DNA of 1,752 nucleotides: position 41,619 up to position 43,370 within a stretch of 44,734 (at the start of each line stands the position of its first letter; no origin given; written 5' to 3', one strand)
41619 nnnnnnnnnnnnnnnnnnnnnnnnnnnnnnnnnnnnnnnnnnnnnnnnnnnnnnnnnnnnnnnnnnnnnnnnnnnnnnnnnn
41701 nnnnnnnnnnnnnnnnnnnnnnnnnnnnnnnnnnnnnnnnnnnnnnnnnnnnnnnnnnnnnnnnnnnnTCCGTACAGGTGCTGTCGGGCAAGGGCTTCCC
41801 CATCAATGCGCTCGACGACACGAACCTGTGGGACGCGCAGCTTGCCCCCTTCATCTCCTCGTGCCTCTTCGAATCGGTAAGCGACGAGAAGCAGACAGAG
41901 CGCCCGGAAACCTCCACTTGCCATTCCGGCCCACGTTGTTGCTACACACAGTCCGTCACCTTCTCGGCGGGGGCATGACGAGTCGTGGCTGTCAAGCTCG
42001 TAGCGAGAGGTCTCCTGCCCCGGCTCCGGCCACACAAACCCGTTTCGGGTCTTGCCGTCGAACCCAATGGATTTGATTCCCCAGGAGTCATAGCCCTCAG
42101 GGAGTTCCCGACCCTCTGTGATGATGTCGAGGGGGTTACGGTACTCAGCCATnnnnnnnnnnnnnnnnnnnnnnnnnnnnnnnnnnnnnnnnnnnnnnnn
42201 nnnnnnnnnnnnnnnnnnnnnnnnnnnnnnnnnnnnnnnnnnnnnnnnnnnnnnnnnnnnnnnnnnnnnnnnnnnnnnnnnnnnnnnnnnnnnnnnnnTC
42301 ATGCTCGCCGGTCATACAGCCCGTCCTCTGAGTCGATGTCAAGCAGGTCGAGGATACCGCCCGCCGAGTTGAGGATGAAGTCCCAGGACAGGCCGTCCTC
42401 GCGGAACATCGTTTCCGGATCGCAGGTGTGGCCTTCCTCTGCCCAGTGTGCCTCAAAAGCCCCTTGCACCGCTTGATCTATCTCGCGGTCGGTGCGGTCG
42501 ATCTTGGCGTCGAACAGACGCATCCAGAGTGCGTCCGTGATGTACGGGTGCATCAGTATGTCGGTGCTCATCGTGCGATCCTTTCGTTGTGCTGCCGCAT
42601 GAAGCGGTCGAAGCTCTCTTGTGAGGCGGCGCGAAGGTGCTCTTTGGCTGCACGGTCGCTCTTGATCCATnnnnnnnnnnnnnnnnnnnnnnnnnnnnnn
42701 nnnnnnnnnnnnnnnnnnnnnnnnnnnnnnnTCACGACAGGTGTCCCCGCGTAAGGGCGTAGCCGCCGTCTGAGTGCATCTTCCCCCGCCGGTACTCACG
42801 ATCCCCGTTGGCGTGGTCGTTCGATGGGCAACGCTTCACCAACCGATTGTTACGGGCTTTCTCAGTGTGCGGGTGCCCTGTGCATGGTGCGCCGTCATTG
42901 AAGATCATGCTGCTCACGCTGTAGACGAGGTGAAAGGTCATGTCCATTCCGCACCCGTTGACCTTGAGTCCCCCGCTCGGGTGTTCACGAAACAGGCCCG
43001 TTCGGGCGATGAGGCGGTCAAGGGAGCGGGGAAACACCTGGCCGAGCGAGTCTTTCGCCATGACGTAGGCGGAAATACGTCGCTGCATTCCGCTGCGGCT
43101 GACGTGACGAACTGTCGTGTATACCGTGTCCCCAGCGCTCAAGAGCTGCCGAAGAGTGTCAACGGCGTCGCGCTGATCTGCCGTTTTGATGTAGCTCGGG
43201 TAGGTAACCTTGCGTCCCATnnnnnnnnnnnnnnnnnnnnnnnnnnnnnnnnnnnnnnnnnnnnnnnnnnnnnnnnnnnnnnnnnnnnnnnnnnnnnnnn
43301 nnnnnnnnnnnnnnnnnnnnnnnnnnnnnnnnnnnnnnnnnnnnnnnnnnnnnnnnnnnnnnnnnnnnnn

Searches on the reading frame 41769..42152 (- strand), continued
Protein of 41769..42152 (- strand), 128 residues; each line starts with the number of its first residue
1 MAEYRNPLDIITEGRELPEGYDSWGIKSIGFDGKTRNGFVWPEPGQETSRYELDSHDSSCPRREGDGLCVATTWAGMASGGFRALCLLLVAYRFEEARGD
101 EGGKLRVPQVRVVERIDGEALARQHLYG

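Call 60: find_homologous_proteins(query=A5, max_evalue=0.1)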
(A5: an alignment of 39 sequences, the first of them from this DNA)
Query A5 (39 sequences) (126 aa, profile of the alignment): 318 proteins with E <= 0.1 among 3156 candidates; the best 120 are listed.
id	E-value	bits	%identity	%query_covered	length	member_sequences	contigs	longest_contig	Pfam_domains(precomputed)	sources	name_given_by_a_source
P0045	9.0e-50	185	51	92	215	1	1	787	PF13576.13,PF13599.14,PF00805.29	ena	-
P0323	1.1e-49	185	49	76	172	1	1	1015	PF00805.29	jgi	jgi:uncharacterized protein YjbI with pentapeptide repeats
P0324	6.1e-49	183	45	95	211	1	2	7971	PF13576.13,PF13599.14,PF00805.29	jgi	jgi:hypothetical protein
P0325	1.7e-48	181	48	98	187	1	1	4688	PF00805.29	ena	-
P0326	2.4e-48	181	43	98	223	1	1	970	PF13576.13,PF00805.29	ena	-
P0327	3.0e-48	181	44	94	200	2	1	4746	PF00805.29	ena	-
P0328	3.7e-48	180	48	98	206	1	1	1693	PF13576.13,PF00805.29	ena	-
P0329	5.3e-48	180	54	88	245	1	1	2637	PF13576.13,PF13599.14,PF00805.29,PF25296.2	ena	-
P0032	6.6e-48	179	54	92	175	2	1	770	PF00805.29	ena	-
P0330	6.8e-48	179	54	92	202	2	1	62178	PF13576.13,PF00805.29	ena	-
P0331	8.9e-48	179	50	98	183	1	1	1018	PF00805.29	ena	-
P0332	8.9e-48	179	54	98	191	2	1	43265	PF00805.29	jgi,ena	-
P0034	9.8e-48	179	55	92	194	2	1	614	PF13576.13,PF00805.29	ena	-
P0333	1.0e-47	179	46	96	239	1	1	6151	PF13576.13,PF13599.14,PF00805.29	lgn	-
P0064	1.6e-47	178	49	92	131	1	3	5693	-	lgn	-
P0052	1.7e-47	178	46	98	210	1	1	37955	PF13576.13,PF00805.29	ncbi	-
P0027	2.1e-47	178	62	98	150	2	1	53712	-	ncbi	-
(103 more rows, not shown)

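Call 84: search_protein_families(library=padloc, proteins=[window:41778-42152:-], max_evalue=0.01)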
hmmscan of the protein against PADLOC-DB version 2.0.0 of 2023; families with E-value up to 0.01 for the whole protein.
window:41778-42152:- (125 aa): 0 families

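Call 85: search_protein_families(library=ncbifam, proteins=[window:41778-42152:-], max_evalue=0.01)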
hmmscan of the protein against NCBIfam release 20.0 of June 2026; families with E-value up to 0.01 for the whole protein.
window:41778-42152:- (125 aa): 0 families

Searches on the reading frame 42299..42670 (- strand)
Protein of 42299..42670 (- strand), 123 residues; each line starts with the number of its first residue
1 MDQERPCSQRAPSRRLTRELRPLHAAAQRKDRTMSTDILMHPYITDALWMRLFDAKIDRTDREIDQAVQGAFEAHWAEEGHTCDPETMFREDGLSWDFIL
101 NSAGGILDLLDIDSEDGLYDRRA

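Call 30: search_protein_families(library=phrogs, proteins=[window:42299-42670:-], max_evalue=0.001)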
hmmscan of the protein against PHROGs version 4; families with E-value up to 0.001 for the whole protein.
window:42299-42670:- (123 aa): 0 families

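Call 65: search_protein_families(library=pfam, proteins=[window:42299-42670:-], max_evalue=0.01)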
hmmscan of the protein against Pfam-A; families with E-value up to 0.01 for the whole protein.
window:42299-42670:- (123 aa): 0 families

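Call 82: find_encoding_contigs(protein=window:42299-42670:-, flank=3000, max_places=6)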
Protein window:42299-42670:- (123 aa): no gene with exactly this product is on record in the collection.

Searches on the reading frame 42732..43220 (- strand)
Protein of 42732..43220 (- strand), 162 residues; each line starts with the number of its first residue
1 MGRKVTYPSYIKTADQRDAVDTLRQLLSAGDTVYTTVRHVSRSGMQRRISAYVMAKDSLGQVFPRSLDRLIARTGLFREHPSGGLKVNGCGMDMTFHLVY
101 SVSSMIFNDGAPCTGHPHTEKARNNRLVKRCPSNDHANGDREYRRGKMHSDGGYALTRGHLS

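Call 10: search_protein_families(library=pfam, proteins=[window:42732-43220:-], max_evalue=0.01)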
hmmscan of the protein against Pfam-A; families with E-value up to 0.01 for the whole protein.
window:42732-43220:- (162 aa): 0 families

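Call 30: search_protein_families(library=phrogs, proteins=[window:42732-43220:-], max_evalue=0.001)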
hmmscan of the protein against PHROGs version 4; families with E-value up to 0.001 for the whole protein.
window:42732-43220:- (162 aa): 1 family
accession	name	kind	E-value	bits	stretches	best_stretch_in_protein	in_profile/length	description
phrog_12365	-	unknown function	3.9e-22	79.8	2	13-55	10-52/160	-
